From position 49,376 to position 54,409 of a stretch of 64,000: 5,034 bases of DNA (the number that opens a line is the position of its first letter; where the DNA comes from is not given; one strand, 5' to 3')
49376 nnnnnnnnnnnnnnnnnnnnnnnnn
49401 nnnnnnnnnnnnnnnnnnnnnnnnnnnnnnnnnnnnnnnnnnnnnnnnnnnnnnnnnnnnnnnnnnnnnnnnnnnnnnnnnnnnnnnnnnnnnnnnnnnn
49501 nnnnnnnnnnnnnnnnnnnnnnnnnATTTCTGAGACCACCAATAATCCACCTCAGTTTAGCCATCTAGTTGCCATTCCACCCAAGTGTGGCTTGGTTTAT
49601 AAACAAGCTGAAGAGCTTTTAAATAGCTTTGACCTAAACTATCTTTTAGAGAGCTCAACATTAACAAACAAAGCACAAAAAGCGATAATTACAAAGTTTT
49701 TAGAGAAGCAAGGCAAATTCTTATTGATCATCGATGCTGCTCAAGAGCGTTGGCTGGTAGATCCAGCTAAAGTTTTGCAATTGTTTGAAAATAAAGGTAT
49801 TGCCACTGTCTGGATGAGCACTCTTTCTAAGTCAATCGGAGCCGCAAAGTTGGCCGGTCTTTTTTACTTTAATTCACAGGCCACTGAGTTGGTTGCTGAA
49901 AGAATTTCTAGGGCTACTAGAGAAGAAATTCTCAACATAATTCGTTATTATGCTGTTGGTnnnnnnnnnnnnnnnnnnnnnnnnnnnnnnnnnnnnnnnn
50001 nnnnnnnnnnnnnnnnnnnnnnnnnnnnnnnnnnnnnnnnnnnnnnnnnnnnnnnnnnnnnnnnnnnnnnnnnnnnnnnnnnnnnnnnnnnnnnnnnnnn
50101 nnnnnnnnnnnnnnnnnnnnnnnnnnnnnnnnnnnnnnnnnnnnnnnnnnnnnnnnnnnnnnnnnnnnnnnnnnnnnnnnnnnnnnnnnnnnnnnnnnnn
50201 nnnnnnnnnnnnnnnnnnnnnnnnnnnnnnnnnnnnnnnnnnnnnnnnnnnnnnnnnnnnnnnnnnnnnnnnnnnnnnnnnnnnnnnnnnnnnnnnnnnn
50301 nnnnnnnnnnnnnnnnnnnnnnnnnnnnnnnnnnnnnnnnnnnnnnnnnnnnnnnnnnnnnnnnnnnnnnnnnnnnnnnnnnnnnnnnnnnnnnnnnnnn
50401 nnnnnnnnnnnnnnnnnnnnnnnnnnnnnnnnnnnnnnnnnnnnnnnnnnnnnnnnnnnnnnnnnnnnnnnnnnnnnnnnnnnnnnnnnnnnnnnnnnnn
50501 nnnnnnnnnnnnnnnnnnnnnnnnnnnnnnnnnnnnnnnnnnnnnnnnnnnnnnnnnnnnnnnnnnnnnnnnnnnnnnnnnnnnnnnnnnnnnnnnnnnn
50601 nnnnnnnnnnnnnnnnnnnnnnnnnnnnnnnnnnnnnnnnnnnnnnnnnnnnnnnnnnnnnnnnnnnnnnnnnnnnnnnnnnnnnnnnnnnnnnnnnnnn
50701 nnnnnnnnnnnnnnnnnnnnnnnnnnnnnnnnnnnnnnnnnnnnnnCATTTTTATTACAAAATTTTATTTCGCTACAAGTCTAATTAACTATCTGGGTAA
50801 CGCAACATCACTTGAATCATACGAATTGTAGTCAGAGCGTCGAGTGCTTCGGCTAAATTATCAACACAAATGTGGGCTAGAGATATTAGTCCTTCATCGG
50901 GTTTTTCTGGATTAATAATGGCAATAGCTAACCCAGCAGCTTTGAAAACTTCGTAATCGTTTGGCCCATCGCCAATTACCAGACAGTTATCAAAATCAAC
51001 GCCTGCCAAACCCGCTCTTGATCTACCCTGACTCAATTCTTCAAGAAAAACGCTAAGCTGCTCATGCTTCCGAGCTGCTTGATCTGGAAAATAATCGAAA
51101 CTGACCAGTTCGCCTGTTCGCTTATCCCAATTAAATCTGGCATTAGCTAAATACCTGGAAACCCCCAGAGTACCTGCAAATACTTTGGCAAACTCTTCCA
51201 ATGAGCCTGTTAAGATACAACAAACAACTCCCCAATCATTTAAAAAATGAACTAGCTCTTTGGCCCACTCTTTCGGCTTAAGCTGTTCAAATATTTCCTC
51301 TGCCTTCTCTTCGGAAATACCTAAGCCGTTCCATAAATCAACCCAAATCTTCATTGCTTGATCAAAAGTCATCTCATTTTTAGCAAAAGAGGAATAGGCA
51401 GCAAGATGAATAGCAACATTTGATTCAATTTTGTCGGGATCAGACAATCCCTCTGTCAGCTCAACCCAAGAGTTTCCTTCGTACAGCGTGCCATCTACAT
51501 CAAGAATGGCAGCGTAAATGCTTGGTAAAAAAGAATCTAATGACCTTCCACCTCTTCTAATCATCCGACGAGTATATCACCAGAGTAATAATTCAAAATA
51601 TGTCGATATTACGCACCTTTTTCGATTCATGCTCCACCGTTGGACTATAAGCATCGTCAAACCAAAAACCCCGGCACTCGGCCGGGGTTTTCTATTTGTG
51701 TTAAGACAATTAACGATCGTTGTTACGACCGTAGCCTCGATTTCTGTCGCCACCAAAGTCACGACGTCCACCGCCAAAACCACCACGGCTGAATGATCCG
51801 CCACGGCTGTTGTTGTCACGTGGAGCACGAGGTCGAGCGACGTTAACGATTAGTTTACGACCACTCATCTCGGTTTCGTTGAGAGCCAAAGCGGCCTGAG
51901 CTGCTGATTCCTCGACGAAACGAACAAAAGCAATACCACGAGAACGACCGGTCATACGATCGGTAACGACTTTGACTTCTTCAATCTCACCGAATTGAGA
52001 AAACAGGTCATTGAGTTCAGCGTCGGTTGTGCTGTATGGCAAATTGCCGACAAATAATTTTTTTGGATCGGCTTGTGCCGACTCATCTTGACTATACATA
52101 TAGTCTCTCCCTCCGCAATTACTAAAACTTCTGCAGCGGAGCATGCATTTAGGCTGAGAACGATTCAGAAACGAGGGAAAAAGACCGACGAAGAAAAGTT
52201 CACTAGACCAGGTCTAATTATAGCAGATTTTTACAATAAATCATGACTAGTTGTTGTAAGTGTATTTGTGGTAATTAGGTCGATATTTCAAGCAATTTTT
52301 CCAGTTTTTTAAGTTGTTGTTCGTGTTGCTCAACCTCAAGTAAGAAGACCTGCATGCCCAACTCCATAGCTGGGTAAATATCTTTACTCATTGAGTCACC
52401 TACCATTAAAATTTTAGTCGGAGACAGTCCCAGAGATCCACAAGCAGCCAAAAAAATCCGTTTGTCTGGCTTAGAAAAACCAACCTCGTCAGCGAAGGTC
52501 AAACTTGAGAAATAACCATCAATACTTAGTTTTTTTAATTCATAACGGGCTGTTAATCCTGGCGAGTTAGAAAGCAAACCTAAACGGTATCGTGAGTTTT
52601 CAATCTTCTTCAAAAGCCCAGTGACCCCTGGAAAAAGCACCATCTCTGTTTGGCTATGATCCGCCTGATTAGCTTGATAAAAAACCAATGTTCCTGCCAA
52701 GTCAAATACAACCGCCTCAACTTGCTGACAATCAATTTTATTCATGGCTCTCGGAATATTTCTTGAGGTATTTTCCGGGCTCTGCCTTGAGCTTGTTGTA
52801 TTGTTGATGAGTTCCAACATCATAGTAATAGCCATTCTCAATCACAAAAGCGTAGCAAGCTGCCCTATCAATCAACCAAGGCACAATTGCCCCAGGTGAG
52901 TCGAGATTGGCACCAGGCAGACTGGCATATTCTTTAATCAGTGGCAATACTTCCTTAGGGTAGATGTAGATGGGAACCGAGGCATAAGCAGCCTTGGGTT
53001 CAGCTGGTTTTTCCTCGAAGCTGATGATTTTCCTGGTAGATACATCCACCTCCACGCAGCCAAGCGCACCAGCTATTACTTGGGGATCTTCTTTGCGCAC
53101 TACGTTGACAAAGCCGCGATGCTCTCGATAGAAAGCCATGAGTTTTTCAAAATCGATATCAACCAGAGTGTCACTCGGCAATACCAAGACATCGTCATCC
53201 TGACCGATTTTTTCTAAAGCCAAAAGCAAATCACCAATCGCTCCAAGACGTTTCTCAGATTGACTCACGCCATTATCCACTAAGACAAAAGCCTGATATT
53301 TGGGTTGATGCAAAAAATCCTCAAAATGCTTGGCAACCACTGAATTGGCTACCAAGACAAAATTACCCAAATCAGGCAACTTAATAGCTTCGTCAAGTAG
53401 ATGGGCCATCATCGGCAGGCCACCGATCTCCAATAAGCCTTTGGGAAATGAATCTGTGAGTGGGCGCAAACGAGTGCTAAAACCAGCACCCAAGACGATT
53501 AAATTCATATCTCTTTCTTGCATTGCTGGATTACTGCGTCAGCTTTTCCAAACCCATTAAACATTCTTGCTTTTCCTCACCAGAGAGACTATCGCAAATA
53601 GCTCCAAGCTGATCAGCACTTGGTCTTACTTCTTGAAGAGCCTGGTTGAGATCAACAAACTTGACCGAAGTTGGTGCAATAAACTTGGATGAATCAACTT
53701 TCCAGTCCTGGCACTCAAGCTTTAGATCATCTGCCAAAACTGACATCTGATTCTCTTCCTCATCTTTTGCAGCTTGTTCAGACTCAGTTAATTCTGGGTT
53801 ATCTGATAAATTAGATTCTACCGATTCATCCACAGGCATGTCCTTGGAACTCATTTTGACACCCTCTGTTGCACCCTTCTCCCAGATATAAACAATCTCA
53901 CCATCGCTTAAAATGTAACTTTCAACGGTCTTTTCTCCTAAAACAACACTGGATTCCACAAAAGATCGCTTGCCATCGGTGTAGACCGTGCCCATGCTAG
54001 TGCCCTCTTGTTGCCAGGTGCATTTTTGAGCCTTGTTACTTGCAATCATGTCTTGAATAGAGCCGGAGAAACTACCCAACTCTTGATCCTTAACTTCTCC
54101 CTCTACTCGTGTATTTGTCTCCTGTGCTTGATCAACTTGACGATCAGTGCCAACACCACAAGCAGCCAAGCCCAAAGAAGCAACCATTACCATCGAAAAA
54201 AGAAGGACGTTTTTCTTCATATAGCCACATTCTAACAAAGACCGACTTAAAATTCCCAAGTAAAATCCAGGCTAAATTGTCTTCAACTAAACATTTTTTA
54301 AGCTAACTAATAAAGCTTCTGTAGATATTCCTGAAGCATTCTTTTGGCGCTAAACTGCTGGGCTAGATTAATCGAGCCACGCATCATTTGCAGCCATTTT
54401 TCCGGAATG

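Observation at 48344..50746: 800-aa orphan protein with no recognisable domains next to the secreted PKD protein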

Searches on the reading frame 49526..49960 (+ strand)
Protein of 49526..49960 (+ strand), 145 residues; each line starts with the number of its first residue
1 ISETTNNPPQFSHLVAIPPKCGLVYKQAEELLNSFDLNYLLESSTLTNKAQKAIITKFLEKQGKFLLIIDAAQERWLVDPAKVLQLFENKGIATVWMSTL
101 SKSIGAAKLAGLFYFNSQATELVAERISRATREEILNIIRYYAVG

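Call 111: search_solved_structures(query=A5, max_evalue=10, show_alignments=3)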
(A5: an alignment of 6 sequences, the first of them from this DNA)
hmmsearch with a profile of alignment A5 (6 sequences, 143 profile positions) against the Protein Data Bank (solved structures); distinct sequences matched with E-value up to 10: 7.
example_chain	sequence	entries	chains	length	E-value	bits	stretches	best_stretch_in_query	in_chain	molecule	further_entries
6fqx_A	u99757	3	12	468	0.18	14.7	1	25-125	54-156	6-phosphogluconate dehydrogenase, decarboxylating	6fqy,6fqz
1qwx_A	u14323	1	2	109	0.62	13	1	48-101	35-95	cysteine protease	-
1y4h_C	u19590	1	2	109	0.74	12.7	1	49-101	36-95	cysteine protease inhibitor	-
1nyc_A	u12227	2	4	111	0.78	12.7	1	49-101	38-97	cysteine protease inhibitor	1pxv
9oyh_L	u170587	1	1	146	1.5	11.7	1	65-89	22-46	DNA polymerase III subunit chi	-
1em8_A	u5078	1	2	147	1.6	11.7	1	65-89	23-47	DNA POLYMERASE III CHI SUBUNIT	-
3sxu_A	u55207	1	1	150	1.6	11.7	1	65-89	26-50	DNA polymerase III subunit chi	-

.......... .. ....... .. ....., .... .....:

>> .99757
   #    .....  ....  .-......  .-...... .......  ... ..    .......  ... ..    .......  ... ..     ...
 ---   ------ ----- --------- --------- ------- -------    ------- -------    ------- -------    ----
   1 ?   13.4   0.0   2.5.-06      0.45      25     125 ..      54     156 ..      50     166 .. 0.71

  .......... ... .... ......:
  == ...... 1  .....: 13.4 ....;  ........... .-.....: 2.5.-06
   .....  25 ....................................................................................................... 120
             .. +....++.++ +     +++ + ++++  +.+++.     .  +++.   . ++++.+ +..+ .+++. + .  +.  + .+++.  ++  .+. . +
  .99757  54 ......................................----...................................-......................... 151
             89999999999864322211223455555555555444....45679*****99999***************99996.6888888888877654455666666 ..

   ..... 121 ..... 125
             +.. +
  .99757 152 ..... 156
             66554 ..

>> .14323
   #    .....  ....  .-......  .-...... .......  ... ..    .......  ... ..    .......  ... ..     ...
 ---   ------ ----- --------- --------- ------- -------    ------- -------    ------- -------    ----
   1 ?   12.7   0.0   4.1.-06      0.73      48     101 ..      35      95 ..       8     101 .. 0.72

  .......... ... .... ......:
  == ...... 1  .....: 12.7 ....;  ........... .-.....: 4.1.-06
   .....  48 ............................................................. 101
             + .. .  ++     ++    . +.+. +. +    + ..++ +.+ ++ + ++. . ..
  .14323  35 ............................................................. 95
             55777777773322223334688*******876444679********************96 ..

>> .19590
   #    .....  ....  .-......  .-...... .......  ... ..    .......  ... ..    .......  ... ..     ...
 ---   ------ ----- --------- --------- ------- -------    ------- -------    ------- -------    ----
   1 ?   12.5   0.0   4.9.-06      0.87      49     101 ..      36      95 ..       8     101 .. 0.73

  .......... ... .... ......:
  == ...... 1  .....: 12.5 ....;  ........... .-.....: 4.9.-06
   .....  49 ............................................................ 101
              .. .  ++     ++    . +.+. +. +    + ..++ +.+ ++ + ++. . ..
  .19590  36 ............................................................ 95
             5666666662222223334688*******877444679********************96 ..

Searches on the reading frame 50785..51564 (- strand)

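Call 5: search_protein_families(library=pfam, proteins=[window:50785-51564:-], max_evalue=0.01)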
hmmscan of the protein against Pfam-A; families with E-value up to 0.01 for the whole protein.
window:50785-51564:- (259 aa): 4 families
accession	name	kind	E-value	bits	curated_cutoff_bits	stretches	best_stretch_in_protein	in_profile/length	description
PF00702.32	Hydrolase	-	1.4e-13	52.1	26.4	1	18-211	3-191/191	haloacid dehalogenase-like hydrolase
PF12710.13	HAD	-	3.7e-11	44.2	27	1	19-207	1-188/189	haloacid dehalogenase-like hydrolase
PF08282.18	Hydrolase_3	-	2e-06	28.2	20.9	1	188-218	200-230/255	haloacid dehalogenase-like hydrolase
PF13419.12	HAD_2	-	0.0027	18.3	23.8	0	20-139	2-122/178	Haloacid dehalogenase-like hydrolase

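Call 6: search_protein_families(library=ncbifam, proteins=[window:50785-51564:-], max_evalue=0.01)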
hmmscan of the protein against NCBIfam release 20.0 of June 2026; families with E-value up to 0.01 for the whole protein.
window:50785-51564:- (259 aa): 14 families
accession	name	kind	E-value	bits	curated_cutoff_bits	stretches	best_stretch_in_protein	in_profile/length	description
TIGR01488.1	HAD-SF-IB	subfamily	3.4e-13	49.9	45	1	18-210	1-177/177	HAD-IB family phosphatase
TIGR00338.1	serB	equivalog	5.1e-13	49.1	144.15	1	62-216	53-193/219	phosphoserine phosphatase SerB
TIGR01490.1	HAD-SF-IB-hyp1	subfamily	1.5e-11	44.9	98.3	1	18-217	1-197/202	HAD-IB family hydrolase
TIGR01491.1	HAD-SF-IB-PSPlk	hypoth_equivalog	8e-10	38.8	151.9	1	18-221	6-193/201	phosphoserine phosphatase-like hydrolase, archaeal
NF002245.0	PRK01158.1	equivalog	1.7e-07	30.8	198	1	185-220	167-202/233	phosphoglycolate phosphatase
TIGR00099.1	Cof-subfamily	subfamily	1.2e-06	28.3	137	1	188-219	201-232/256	Cof-type HAD-IIB family hydrolase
TIGR01484.1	HAD-SF-IIB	subfamily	2.2e-06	27.9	41.8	1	98-215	133-220/221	HAD-IIB family hydrolase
TIGR01487.1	Pglycolate_arch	equivalog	0.00013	21.9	122.75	1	186-218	158-190/215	phosphoglycolate phosphatase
TIGR01482.1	SPP-subfamily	subfamily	0.00041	20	107.15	1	187-218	161-192/225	sucrose-phosphate phosphatase subfamily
TIGR01511.1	ATPase-IB1_Cu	subfamily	0.0011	18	397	0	93-136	366-409/542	copper-translocating P-type ATPase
TIGR01662.1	HAD-SF-IIIA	subfamily_domain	0.0024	17.9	44.6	0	185-214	107-135/141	HAD-IIIA family hydrolase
NF010109.0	PRK13582.1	equivalog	0.0024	17.6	133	1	61-173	33-140/205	bifunctional phosphoserine phosphatase/homoserine phosphotransferase ThrH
TIGR01525.1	ATPase-IB_hvy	subfamily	0.0025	16.8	346.25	0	96-142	387-434/560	heavy metal translocating P-type ATPase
NF008350.0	PRK11133.1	equivalog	0.0065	15.7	413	0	188-216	261-289/324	phosphoserine phosphatase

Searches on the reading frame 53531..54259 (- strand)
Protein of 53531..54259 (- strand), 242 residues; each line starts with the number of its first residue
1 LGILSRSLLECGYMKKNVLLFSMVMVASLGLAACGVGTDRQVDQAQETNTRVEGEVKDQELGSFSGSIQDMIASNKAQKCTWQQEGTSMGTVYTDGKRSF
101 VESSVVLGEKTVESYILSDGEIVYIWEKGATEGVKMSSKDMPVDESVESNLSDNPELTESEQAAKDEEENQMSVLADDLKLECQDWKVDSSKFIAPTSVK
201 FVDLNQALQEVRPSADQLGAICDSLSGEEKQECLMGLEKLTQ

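Call 5: search_protein_families(library=pfam, proteins=[window:53531-54259:-], max_evalue=0.01)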
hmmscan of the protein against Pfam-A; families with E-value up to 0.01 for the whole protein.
window:53531-54259:- (242 aa): 1 family
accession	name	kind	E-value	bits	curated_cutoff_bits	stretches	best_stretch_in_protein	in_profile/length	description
PF09336.16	Vps4_C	-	0.0065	16.9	21.3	0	186-214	17-44/61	Vps4 C terminal oligomerisation domain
